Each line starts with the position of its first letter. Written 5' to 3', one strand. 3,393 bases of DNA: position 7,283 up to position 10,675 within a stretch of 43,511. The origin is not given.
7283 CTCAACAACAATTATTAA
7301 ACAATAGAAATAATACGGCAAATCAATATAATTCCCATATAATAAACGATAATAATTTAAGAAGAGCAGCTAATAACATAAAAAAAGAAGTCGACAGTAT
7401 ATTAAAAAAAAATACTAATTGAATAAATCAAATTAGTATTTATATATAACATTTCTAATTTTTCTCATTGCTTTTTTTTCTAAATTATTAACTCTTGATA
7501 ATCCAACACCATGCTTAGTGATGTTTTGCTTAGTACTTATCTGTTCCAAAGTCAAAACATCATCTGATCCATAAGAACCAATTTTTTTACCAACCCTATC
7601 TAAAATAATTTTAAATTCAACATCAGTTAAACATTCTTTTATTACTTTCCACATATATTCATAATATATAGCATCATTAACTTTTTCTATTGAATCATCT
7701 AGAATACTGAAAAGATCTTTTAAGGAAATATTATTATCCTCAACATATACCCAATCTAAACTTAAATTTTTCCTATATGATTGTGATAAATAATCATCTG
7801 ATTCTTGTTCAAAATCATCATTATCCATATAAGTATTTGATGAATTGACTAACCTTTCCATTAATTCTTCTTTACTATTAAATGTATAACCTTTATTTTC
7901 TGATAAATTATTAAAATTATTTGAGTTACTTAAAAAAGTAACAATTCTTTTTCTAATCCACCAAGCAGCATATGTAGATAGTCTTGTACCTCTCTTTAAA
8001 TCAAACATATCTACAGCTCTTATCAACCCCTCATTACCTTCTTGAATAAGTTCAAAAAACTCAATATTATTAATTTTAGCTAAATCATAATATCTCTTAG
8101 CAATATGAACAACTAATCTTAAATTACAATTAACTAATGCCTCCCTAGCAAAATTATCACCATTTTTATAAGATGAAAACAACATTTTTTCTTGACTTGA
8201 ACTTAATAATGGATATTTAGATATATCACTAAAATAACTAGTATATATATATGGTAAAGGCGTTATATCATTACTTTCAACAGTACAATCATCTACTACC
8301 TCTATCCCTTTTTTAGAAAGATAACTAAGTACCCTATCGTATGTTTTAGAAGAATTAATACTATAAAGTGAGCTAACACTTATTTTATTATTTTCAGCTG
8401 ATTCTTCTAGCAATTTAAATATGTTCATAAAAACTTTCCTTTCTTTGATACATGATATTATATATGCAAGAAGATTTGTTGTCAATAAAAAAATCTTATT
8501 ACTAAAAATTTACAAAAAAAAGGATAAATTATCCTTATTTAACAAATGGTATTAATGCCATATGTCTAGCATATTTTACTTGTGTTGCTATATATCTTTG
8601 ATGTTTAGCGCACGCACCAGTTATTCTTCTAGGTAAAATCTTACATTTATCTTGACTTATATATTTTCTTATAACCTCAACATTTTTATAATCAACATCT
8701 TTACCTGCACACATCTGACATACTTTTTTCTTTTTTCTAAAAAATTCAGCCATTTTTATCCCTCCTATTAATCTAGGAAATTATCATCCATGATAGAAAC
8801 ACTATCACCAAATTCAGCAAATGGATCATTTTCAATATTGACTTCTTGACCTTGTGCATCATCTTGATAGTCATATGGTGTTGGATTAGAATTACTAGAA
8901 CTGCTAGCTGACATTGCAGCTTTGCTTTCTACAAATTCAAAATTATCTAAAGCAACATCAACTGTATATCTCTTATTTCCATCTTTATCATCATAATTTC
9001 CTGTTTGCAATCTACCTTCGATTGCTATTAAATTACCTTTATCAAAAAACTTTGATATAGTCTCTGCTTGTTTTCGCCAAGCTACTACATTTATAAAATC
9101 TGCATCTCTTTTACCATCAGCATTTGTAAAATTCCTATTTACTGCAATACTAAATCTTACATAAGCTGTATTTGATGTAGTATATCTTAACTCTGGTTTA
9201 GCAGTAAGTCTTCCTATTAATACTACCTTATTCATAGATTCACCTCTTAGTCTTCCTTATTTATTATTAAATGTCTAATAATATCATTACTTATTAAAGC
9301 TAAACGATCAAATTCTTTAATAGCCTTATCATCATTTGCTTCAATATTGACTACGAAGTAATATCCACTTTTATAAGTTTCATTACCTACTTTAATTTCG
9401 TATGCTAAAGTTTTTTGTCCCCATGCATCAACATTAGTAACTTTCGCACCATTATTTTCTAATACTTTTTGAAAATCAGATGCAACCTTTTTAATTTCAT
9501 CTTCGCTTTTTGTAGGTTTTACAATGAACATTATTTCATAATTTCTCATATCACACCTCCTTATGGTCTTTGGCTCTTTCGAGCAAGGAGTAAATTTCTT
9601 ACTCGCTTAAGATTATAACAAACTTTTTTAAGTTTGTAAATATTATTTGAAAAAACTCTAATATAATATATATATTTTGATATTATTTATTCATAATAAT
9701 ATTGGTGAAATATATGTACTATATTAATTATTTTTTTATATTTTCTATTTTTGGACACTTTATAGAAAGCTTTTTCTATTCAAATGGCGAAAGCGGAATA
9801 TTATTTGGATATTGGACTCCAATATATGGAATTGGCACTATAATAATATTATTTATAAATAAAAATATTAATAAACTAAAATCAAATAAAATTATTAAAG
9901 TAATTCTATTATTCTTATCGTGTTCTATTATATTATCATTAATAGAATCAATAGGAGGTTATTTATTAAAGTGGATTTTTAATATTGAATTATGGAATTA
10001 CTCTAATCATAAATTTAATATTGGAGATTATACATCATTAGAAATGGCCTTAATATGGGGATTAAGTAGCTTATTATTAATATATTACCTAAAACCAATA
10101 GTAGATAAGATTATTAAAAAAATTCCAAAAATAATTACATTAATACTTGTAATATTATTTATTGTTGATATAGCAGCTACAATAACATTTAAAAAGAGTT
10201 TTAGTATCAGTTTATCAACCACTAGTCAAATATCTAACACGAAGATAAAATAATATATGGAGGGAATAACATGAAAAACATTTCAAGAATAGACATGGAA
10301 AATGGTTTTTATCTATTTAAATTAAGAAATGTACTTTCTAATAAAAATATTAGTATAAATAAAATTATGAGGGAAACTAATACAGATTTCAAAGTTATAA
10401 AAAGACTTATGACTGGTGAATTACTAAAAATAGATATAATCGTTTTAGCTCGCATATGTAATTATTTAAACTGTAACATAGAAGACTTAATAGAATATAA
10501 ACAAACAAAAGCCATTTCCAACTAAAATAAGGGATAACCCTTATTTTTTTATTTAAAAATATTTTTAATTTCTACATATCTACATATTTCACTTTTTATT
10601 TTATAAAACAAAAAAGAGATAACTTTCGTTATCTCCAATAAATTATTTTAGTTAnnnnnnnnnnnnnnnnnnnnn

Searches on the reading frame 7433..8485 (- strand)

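Call 33: search_protein_families(library=pfam, proteins=[window:7433-8485:-], max_evalue=0.00001)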
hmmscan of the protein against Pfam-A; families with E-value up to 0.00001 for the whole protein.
window:7433-8485:- (350 aa): 1 family
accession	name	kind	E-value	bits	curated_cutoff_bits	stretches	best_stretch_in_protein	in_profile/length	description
PF04542.20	Sigma70_r2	-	1.7e-14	53.8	24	1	117-186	1-66/71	Sigma-70 region 2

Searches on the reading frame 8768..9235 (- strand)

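Call 33: search_protein_families(library=pfam, proteins=[window:8768-9235:-], max_evalue=0.00001)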
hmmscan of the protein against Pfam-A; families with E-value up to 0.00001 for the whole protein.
window:8768-9235:- (155 aa): 1 family
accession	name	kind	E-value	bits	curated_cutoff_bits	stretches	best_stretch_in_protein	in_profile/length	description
PF00436.31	SSB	-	1.5e-34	118.6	26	1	1-101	1-103/104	Single-strand binding protein family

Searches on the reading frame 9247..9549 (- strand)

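Call 33: search_protein_families(library=pfam, proteins=[window:9247-9549:-], max_evalue=0.00001)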
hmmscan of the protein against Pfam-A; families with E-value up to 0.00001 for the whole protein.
window:9247-9549:- (100 aa): 1 family
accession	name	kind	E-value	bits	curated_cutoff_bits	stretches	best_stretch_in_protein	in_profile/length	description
PF01250.22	Ribosomal_S6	-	2e-27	95.6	27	1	3-96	1-89/90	Ribosomal protein S6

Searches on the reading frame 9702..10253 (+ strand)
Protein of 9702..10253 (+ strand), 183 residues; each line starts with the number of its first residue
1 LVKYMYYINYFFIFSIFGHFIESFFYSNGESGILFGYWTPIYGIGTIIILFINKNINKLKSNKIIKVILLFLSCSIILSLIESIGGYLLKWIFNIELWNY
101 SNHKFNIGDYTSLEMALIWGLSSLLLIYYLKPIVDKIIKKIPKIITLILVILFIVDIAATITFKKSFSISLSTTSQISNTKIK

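Call 33: search_protein_families(library=pfam, proteins=[window:9702-10253:+], max_evalue=0.00001)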
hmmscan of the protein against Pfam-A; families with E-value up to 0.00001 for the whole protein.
window:9702-10253:+ (183 aa): 1 family
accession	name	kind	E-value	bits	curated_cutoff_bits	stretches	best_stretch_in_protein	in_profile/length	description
PF06541.16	ABC_trans_CmpB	-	1.6e-31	110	25.9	1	10-160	2-150/151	Putative ABC-transporter type IV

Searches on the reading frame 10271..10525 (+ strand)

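Call 33: search_protein_families(library=pfam, proteins=[window:10271-10525:+], max_evalue=0.00001)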
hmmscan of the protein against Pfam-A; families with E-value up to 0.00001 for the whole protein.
window:10271-10525:+ (84 aa): 1 family
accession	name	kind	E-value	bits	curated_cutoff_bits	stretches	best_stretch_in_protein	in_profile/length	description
PF13443.12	HTH_26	-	3e-12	47.1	22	1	17-77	1-61/63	Cro/C1-type HTH DNA-binding domain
